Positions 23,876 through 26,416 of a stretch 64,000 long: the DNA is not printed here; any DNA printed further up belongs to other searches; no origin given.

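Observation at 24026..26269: Single-ORF fusion of CDP-glucose 4,6-dehydratase (RfbG-like) and PMP-dependent 3-dehydrase E1 (RfbH-like)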

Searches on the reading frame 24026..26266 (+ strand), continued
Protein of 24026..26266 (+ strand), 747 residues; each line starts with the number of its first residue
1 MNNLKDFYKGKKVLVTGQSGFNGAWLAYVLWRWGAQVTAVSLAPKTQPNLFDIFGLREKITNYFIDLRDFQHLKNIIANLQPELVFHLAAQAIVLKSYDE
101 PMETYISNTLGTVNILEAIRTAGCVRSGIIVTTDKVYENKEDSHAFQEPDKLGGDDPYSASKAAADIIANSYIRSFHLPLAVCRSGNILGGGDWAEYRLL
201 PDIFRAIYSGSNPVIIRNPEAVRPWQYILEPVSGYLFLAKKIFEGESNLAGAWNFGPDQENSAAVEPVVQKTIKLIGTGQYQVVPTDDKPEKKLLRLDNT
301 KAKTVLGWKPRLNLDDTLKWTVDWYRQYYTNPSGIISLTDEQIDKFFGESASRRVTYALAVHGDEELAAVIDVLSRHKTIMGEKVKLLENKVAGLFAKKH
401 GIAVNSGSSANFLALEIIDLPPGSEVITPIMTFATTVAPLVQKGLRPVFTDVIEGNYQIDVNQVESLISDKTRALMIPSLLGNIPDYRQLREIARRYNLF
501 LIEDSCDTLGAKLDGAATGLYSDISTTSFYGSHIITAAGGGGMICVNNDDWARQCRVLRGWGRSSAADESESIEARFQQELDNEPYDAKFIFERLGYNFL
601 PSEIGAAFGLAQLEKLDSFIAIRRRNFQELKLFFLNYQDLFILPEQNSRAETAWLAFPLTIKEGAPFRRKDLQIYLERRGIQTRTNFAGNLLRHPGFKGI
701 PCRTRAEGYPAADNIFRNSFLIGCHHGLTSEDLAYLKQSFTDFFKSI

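Call 19: find_encoding_contigs(protein=P0024, flank=10000, max_places=1)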
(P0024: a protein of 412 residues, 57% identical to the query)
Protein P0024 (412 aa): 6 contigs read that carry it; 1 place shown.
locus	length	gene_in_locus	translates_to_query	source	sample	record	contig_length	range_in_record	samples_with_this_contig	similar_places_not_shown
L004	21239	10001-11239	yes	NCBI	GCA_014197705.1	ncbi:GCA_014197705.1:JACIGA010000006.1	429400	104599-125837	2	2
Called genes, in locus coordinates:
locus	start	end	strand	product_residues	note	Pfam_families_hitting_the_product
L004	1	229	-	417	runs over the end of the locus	PF02563:Poly_export, PF10531:SLBB (weak), PF25994:HH_AprE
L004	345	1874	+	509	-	PF01943:Polysacc_synt, PF13440:Polysacc_synt_3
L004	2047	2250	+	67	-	-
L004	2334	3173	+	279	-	PF00685:Sulfotransfer_1, PF13469:Sulfotransfer_3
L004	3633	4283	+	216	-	PF00072:Response_reg, PF00196:GerE, PF08281:Sigma70_r4_2 (faint)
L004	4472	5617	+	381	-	PF13439:Glyco_transf_4, PF13579:Glyco_trans_4_4, PF20706:GT4-conflict (weak), PF00534:Glycos_transf_1, PF13692:Glyco_trans_1_4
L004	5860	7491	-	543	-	-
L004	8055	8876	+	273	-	PF00483:NTP_transferase, PF12804:NTP_transf_3 (weak)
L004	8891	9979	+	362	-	PF01370:Epimerase, PF16363:GDP_Man_Dehyd, PF02719:Polysacc_synt_2 (weak)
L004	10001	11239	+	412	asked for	PF00155:Aminotran_1_2 (weak), PF01041:DegT_DnrJ_EryC1, PF01212:Beta_elim_lyase, PF01053:Cys_Met_Meta_PP (weak)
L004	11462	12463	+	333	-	PF01370:Epimerase, PF04321:RmlD_sub_bind, PF16363:GDP_Man_Dehyd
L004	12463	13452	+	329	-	PF00535:Glycos_transf_2, PF13641:Glyco_tranf_2_3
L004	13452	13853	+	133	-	PF04138:GtrA_DPMS_TM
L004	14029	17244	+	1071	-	PF00353:HemolysinCabind (weak), PF08548:Peptidase_M10_C (faint), PF00353:HemolysinCabind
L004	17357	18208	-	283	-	-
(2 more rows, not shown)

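Call 20: find_encoding_contigs(protein=P0017, flank=10000, max_places=1)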
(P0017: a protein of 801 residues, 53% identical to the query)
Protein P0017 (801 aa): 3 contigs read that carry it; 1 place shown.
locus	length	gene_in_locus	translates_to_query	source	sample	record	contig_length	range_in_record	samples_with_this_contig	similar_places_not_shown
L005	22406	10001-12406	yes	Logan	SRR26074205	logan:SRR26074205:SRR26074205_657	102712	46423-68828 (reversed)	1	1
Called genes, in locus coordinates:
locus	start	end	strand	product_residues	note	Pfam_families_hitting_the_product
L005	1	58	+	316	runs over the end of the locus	PF01073:3Beta_HSD, PF01370:Epimerase, PF02719:Polysacc_synt_2 (faint), PF04321:RmlD_sub_bind, PF07993:NAD_binding_4 (faint), PF16363:GDP_Man_Dehyd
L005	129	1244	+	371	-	PF13439:Glyco_transf_4, PF13579:Glyco_trans_4_4 (weak), PF20706:GT4-conflict, PF00534:Glycos_transf_1, PF13692:Glyco_trans_1_4, PF13524:Glyco_trans_1_2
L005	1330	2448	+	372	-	PF13439:Glyco_transf_4, PF13477:Glyco_trans_4_2 (faint), PF13579:Glyco_trans_4_4, PF20706:GT4-conflict, PF00534:Glycos_transf_1, PF13692:Glyco_trans_1_4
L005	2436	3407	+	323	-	PF13439:Glyco_transf_4 (weak), PF20706:GT4-conflict, PF00534:Glycos_transf_1, PF13692:Glyco_trans_1_4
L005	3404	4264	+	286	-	PF01040:UbiA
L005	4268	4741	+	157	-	PF09419:PGP_phosphatase (faint)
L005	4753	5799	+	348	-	PF01073:3Beta_HSD, PF01370:Epimerase, PF02719:Polysacc_synt_2, PF04321:RmlD_sub_bind, PF13460:NAD_binding_10, PF16363:GDP_Man_Dehyd, PF07993:NAD_binding_4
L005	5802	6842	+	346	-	PF00534:Glycos_transf_1, PF13692:Glyco_trans_1_4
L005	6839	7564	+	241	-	-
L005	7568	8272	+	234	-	PF00535:Glycos_transf_2, PF13641:Glyco_tranf_2_3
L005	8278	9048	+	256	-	PF00535:Glycos_transf_2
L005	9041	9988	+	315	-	PF01073:3Beta_HSD, PF01370:Epimerase, PF02719:Polysacc_synt_2, PF04321:RmlD_sub_bind, PF16363:GDP_Man_Dehyd, PF13460:NAD_binding_10 (weak)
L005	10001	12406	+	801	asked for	PF01041:DegT_DnrJ_EryC1, PF01053:Cys_Met_Meta_PP, PF01073:3Beta_HSD, PF01370:Epimerase, PF02719:Polysacc_synt_2, PF04321:RmlD_sub_bind, PF07993:NAD_binding_4, PF16363:GDP_Man_Dehyd, +2 more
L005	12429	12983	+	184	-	PF00908:dTDP_sugar_isom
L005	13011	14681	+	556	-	PF13231:PMT_2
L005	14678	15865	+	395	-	PF13439:Glyco_transf_4 (faint), PF13579:Glyco_trans_4_4, PF13692:Glyco_trans_1_4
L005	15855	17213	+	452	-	PF13231:PMT_2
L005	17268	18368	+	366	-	PF00534:Glycos_transf_1, PF13692:Glyco_trans_1_4, PF13524:Glyco_trans_1_2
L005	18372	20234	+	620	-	PF12481:DUF3700 (weak), PF13522:GATase_6, PF13537:GATase_7, PF00733:Asn_synthase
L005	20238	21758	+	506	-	PF13231:PMT_2 (weak)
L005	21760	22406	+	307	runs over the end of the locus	PF01073:3Beta_HSD, PF01370:Epimerase, PF02719:Polysacc_synt_2, PF04321:RmlD_sub_bind, PF05368:NmrA, PF07993:NAD_binding_4, PF13460:NAD_binding_10, PF16363:GDP_Man_Dehyd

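Call 21: find_encoding_contigs(protein=P0002, flank=10000, max_places=1)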
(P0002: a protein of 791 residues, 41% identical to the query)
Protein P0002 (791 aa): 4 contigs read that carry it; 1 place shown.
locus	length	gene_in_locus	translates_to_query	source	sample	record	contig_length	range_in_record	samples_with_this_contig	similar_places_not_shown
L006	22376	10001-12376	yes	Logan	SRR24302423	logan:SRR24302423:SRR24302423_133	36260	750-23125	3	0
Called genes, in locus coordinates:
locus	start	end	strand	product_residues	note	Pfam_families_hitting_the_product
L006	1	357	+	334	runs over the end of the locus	PF00535:Glycos_transf_2, PF13641:Glyco_tranf_2_3 (weak)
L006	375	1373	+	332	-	PF01370:Epimerase, PF04321:RmlD_sub_bind, PF16363:GDP_Man_Dehyd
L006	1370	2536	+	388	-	PF20706:GT4-conflict, PF00534:Glycos_transf_1, PF13692:Glyco_trans_1_4, PF13524:Glyco_trans_1_2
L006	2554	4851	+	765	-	PF13231:PMT_2 (weak)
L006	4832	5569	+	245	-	PF02353:CMAS, PF03848:TehB, PF13489:Methyltransf_23, PF05175:MTS, PF13847:Methyltransf_31, PF08241:Methyltransf_11, PF08242:Methyltransf_12, PF13649:Methyltransf_25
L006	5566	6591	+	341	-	PF00535:Glycos_transf_2, PF13641:Glyco_tranf_2_3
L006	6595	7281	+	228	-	PF13489:Methyltransf_23 (weak), PF07021:MetW (weak), PF08241:Methyltransf_11, PF08242:Methyltransf_12 (weak), PF13649:Methyltransf_25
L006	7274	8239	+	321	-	PF00535:Glycos_transf_2, PF13641:Glyco_tranf_2_3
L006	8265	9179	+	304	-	PF00483:NTP_transferase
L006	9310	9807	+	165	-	-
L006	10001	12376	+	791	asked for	PF01370:Epimerase, PF02719:Polysacc_synt_2, PF04321:RmlD_sub_bind, PF16363:GDP_Man_Dehyd, PF01041:DegT_DnrJ_EryC1, PF00266:Aminotran_5 (weak), PF01053:Cys_Met_Meta_PP (weak)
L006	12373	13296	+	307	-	PF01073:3Beta_HSD (weak), PF01370:Epimerase, PF02719:Polysacc_synt_2, PF04321:RmlD_sub_bind, PF05368:NmrA (faint), PF07993:NAD_binding_4 (weak), PF16363:GDP_Man_Dehyd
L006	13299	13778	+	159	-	PF00908:dTDP_sugar_isom, PF14667:Polysacc_synt_C (weak)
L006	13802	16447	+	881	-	-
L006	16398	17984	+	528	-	-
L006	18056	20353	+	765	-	-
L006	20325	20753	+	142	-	-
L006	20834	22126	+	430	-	PF03721:UDPG_MGDP_dh_N, PF00984:UDPG_MGDP_dh, PF03720:UDPG_MGDP_dh_C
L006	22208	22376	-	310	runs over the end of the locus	PF01073:3Beta_HSD, PF01370:Epimerase, PF02719:Polysacc_synt_2 (faint), PF04321:RmlD_sub_bind, PF07993:NAD_binding_4 (faint), PF16363:GDP_Man_Dehyd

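Call 47: search_protein_representatives(protein=window:24026-26266:+)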
Query: 747 residues. Proteins with E-value up to 0.001 (for the whole library): 74048; up to 1e-10: 31048; up to 1e-30: 3679. The best 150 are listed.
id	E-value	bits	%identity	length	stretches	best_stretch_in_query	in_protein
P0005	4.1e-163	561.1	46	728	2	352-744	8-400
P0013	7.3e-152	523.9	42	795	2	352-743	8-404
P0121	1.7e-138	479.8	57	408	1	354-744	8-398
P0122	9.3e-115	401.3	46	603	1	352-744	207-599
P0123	4.1e-114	399.1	50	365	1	1-348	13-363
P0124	5.8e-113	395.3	49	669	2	503-746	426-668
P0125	1.4e-111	390.7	48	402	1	352-746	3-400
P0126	5.9e-107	375.5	49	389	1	353-738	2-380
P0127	2.6e-106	373.4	44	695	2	4-349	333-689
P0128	1.2e-104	367.8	48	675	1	7-368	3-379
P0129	2.2e-104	367.0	36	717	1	65-745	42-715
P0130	2.4e-101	356.9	47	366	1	1-351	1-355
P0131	3.8e-101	356.3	45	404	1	354-737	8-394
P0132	5.9e-101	355.6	47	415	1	361-743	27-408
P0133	1.7e-99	350.8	48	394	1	354-744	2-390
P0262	3.5e-80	287.0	40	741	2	351-745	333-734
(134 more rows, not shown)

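Call 56: search_protein_families(library=pfam, proteins=[L005:20426-21022:+], max_evalue=0.001)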
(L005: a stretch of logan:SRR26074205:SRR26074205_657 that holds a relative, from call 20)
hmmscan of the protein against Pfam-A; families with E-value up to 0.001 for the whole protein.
L005:20426-21022:+ (199 aa): 0 families

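Call 58: search_protein_families(library=ncbifam, proteins=[P0001, P0006, P0018, P0087, P0121, P0002, P0010, P0262], max_evalue=1e-60)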
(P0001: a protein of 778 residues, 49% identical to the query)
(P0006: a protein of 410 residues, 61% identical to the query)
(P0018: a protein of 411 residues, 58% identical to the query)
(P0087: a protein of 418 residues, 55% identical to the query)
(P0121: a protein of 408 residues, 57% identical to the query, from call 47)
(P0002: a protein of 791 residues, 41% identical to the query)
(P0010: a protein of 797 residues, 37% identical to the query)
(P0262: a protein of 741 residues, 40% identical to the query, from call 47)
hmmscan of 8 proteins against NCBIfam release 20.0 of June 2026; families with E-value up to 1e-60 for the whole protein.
P0001 (778 aa): 2 families
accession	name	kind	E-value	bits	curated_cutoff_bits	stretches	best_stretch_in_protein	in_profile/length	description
TIGR02622.1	CDP_4_6_dhtase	equivalog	5.7e-129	430.2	278.45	1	8-356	1-352/352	CDP-glucose 4,6-dehydratase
NF011936.0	PRK15407.1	equivalog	1.1e-92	311.1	423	1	372-775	24-437/440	lipopolysaccharide biosynthesis protein RfbH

P0006 (410 aa): 1 family
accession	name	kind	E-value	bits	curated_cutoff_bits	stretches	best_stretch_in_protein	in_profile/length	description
NF011936.0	PRK15407.1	equivalog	5.3e-108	361.5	423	1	4-404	28-438/440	lipopolysaccharide biosynthesis protein RfbH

P0018 (411 aa): 1 family
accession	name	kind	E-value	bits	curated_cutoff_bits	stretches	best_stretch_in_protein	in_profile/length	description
NF011936.0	PRK15407.1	equivalog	3.9e-99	332.3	423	1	2-393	36-437/440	lipopolysaccharide biosynthesis protein RfbH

P0087 (418 aa): 1 family
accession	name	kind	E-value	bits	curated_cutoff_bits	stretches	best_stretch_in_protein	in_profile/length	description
NF011936.0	PRK15407.1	equivalog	6e-91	305.3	423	1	2-393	36-437/440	lipopolysaccharide biosynthesis protein RfbH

P0121 (408 aa): 1 family
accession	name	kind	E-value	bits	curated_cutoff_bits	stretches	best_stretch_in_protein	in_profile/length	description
NF011936.0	PRK15407.1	equivalog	3e-95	319.5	423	1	8-399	36-437/440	lipopolysaccharide biosynthesis protein RfbH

P0002 (791 aa): 3 families
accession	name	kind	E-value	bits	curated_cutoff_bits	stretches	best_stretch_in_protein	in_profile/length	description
NF011936.0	PRK15407.1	equivalog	1.2e-200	666.8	423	1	365-785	18-436/440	lipopolysaccharide biosynthesis protein RfbH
TIGR02622.1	CDP_4_6_dhtase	equivalog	1.2e-134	448.9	278.45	1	4-354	1-351/352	CDP-glucose 4,6-dehydratase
TIGR03588.1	PseC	equivalog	3.6e-62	210.5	423.5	1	391-738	9-337/380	UDP-4-amino-4,6-dideoxy-N-acetyl-beta-L-altrosamine transaminase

P0010 (797 aa): 2 families
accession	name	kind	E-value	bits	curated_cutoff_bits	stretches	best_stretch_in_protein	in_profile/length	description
NF011936.0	PRK15407.1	equivalog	9.1e-217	719.9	423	1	356-796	3-437/440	lipopolysaccharide biosynthesis protein RfbH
TIGR02622.1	CDP_4_6_dhtase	equivalog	1e-133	445.8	278.45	1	5-346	1-351/352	CDP-glucose 4,6-dehydratase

P0262 (741 aa): 2 families
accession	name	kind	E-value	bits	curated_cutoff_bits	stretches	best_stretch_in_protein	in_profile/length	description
NF011936.0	PRK15407.1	equivalog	6.1e-196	651.3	423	1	306-735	6-438/440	lipopolysaccharide biosynthesis protein RfbH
TIGR01214.1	rmlD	equivalog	5e-65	219.4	224.05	1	5-285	2-280/285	dTDP-4-dehydrorhamnose reductase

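Call 84: predict_structure(alignment_id=A2)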
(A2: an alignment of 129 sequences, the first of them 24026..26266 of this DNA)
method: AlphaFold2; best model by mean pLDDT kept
length: 747 residues; sequences in the alignment: 129
mean_pLDDT: 95.6   pTM: 0.73
mean pLDDT of the five models: 95.6, 95.5, 95.3, 95.0, 94.2
residues with pLDDT >= 90: 697; 70-90: 44; 50-70: 5; < 50: 1
segments of 3 or more residues with pLDDT < 50: none
pLDDT, mean of each block of 10 residues (from residue 1): 86 98 98 98 96 98 98 98 96 91 97 98 98 97 96 95 98 98 97 94 95 92 98 98 96 97 98 97 91 96 95 97 98 96 85 83 96 95 97 98 97 98 98 95 98 96 98 97 95 98 94 97 97 93 98 97 86 87 92 95 98 98 97 98 95 96 97 95 92 96 97 97 96 96 95
secondary structure, 60 per line:
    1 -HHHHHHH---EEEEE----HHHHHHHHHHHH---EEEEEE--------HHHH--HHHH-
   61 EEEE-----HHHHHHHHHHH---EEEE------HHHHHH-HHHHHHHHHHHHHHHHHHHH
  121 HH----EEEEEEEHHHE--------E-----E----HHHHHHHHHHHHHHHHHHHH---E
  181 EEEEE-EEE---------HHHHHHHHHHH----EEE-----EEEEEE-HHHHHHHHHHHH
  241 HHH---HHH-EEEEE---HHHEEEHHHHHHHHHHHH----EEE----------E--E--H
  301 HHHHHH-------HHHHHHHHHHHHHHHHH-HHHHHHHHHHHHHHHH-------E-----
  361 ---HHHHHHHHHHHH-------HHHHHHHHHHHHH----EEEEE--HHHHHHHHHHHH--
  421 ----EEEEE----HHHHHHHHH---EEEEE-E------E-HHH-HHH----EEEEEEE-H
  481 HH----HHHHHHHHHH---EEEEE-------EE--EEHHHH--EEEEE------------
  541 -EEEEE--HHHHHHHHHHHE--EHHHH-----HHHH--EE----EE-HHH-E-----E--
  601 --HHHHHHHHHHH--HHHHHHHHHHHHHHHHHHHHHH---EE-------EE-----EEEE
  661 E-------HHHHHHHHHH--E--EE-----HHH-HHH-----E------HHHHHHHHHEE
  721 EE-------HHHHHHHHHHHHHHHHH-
elements in order (helices of 4 or more, strands of 3 or more residues): H2-8 E12-16 H21-32 E36-41 H50-53 H56-59 E61-64 H70-80 E84-87 H94-99 H101-122 E127-133 H157-176 E180-185 E187-189 H199-209 E214-216 E222-227 H229-243 E251-255 E262-264 H265-276 E281-283 H300-306 H314-330 H332-347 H364-375 H383-395 E400-404 H407-418 E425-429 H434-442 E446-450 E472-478 H487-496 E500-504 H518-521 E524-528 E542-546 H549-559 H564-567 H573-576 H603-613 H616-637 E657-661 H669-678 H710-718 E719-722 H730-746
